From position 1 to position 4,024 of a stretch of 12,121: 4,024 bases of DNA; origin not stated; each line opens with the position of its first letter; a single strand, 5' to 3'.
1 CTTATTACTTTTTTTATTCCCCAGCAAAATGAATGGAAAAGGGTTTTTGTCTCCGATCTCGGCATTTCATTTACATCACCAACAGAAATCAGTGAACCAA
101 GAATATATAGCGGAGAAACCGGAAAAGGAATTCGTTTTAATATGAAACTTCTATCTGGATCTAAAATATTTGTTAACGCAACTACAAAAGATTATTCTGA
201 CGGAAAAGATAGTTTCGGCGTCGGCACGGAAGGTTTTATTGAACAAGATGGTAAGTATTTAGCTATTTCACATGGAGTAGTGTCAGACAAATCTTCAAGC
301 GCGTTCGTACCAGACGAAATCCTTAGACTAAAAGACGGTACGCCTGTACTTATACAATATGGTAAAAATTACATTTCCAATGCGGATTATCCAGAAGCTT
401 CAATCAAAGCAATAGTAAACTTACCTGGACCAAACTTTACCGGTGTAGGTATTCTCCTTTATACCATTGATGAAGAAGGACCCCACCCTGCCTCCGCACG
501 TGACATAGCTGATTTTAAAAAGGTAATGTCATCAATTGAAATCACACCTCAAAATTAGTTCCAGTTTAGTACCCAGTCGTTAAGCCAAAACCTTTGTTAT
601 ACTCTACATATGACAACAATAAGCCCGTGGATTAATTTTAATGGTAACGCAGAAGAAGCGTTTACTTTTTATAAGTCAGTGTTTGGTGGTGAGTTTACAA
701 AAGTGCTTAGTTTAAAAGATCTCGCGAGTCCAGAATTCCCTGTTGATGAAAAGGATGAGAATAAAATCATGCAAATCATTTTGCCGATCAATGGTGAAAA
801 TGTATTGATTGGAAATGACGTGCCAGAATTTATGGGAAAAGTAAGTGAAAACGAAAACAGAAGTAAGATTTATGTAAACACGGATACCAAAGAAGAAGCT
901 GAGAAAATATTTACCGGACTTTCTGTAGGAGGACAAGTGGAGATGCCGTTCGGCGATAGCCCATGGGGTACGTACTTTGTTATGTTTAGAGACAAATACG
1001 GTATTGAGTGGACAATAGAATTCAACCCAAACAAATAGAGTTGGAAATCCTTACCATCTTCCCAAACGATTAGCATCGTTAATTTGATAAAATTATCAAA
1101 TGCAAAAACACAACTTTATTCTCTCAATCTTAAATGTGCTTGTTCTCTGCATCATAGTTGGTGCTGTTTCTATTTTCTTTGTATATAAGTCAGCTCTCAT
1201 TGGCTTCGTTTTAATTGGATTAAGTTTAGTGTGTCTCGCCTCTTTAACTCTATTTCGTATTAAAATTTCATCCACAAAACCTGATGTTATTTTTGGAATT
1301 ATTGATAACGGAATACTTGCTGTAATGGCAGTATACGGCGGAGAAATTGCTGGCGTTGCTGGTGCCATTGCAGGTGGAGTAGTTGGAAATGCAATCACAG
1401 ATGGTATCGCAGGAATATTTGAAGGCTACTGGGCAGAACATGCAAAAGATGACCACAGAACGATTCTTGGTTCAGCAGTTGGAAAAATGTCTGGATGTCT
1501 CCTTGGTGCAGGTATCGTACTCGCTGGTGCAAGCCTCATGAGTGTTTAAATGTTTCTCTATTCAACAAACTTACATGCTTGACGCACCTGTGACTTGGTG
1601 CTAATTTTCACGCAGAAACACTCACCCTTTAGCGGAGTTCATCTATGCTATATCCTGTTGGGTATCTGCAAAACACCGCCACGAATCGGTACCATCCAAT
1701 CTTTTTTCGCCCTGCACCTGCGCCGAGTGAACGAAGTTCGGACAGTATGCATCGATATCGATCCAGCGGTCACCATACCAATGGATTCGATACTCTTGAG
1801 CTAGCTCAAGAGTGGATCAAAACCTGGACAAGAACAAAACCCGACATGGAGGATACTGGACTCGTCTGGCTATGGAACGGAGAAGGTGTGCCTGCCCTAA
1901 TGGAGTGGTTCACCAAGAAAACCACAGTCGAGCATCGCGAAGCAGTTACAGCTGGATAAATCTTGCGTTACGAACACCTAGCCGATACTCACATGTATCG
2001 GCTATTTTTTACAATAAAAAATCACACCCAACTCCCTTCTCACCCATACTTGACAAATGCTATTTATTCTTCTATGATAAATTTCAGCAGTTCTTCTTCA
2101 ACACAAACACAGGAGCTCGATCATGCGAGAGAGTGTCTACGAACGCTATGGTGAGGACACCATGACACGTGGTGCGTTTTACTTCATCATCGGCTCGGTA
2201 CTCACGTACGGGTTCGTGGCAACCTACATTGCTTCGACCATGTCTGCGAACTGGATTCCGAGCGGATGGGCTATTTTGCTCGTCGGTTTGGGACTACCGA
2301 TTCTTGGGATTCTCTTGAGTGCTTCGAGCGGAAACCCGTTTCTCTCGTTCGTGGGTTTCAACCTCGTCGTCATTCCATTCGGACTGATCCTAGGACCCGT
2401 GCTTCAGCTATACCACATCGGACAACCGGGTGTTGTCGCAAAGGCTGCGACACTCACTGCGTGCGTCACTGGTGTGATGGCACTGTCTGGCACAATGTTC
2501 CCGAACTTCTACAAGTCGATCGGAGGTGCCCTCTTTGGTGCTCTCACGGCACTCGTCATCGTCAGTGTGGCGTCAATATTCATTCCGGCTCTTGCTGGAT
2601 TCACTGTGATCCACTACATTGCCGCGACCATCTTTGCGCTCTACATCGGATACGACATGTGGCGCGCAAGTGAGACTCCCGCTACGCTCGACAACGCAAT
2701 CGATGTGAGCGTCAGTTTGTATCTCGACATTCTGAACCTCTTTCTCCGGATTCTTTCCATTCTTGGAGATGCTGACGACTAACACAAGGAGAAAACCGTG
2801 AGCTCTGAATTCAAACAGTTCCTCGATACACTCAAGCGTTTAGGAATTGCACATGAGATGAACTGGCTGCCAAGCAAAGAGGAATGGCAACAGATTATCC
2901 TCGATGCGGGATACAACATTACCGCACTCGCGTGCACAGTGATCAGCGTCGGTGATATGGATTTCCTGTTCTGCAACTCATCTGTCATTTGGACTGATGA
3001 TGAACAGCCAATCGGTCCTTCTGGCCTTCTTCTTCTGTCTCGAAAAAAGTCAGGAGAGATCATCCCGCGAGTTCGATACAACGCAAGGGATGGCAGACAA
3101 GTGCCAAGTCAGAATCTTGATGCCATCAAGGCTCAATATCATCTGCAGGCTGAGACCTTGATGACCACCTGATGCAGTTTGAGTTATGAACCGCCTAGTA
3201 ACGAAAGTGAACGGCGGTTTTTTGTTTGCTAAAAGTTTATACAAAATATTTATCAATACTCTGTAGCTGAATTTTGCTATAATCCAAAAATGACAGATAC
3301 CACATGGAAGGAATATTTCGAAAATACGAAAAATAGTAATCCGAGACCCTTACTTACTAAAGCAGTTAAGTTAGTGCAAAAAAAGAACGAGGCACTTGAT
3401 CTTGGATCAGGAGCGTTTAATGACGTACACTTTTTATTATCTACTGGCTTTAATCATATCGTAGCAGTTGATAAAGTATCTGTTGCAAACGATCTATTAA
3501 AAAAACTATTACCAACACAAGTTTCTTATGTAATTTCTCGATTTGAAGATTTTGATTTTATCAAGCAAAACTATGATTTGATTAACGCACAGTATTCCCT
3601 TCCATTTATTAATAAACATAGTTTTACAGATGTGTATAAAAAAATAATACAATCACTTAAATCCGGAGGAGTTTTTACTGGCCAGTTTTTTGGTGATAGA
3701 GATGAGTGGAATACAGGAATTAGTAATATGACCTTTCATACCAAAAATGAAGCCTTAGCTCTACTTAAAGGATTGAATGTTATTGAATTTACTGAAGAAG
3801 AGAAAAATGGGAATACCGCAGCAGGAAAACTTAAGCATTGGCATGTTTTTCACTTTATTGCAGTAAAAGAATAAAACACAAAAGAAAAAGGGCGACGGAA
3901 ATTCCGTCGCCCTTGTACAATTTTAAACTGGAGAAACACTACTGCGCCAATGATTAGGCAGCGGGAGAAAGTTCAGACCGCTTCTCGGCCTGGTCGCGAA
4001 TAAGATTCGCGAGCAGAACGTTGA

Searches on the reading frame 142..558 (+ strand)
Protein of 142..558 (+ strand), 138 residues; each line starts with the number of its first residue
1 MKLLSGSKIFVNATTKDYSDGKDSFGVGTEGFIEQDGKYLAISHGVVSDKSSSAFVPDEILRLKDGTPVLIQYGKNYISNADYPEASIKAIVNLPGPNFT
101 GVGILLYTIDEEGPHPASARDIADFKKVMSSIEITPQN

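Call 7: search_protein_families(library=pfam, proteins=[window:142-558:+], max_evalue=0.01)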
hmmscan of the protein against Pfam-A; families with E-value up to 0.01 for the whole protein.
window:142-558:+ (138 aa): 0 families

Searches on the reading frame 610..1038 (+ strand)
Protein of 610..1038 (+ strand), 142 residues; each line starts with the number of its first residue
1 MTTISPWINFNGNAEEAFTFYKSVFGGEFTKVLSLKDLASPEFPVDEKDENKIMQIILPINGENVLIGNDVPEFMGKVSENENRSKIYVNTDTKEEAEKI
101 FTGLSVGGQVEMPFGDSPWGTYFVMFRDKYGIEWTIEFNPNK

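Call 7: search_protein_families(library=pfam, proteins=[window:610-1038:+], max_evalue=0.01)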
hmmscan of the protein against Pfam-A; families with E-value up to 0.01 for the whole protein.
window:610-1038:+ (142 aa): 2 families
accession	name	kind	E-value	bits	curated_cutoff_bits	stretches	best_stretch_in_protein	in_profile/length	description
PF06983.19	3-dmu-9_3-mt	-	1.4e-09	38.9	24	1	4-136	3-115/116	3-demethylubiquinone-9 3-methyltransferase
PF00903.31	Glyoxalase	-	1.3e-07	32.5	20.6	1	11-135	9-120/121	Glyoxalase/Bleomycin resistance protein/Dioxygenase superfamily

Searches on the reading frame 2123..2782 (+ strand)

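Call 7: search_protein_families(library=pfam, proteins=[window:2123-2782:+], max_evalue=0.01)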
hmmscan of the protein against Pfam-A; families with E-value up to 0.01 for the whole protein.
window:2123-2782:+ (219 aa): 1 family
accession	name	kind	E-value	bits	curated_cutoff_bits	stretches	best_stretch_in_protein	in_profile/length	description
PF01027.25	Bax1-I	-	2.8e-26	93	34.1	1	20-214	10-207/207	Inhibitor of apoptosis-promoting Bax1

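Call 14: search_protein_families(library=padloc, proteins=[window:2123-2782:+], max_evalue=0.01)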
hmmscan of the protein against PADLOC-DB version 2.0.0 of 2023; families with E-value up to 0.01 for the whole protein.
window:2123-2782:+ (219 aa): 0 families

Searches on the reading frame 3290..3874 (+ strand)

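Call 7: search_protein_families(library=pfam, proteins=[window:3290-3874:+], max_evalue=0.01)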
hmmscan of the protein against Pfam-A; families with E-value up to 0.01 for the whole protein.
window:3290-3874:+ (194 aa): 5 families
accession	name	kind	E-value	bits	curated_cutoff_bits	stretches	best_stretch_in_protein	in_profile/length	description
PF13649.12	Methyltransf_25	-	7.5e-07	30.2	27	1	36-127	2-97/97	Methyltransferase domain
PF08241.18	Methyltransf_11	-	1.4e-05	26.1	21.2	1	36-129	1-93/95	Methyltransferase domain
PF13847.12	Methyltransf_31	-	1.7e-05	25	27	1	31-130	3-108/145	Methyltransferase domain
PF03848.20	TehB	-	0.00036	20.5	20.4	1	9-130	8-131/193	Tellurite resistance protein TehB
PF05891.18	Methyltransf_PK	-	0.00094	19.2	27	1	21-129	45-157/218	AdoMet dependent proline di-methyltransferase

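Call 14: search_protein_families(library=padloc, proteins=[window:3290-3874:+], max_evalue=0.01)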
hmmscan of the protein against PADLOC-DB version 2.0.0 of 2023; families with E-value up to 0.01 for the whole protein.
window:3290-3874:+ (194 aa): 1 family
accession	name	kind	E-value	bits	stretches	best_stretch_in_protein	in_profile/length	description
PDLC04134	mad2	-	5.3e-06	23.5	1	21-129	279-392/492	mads_2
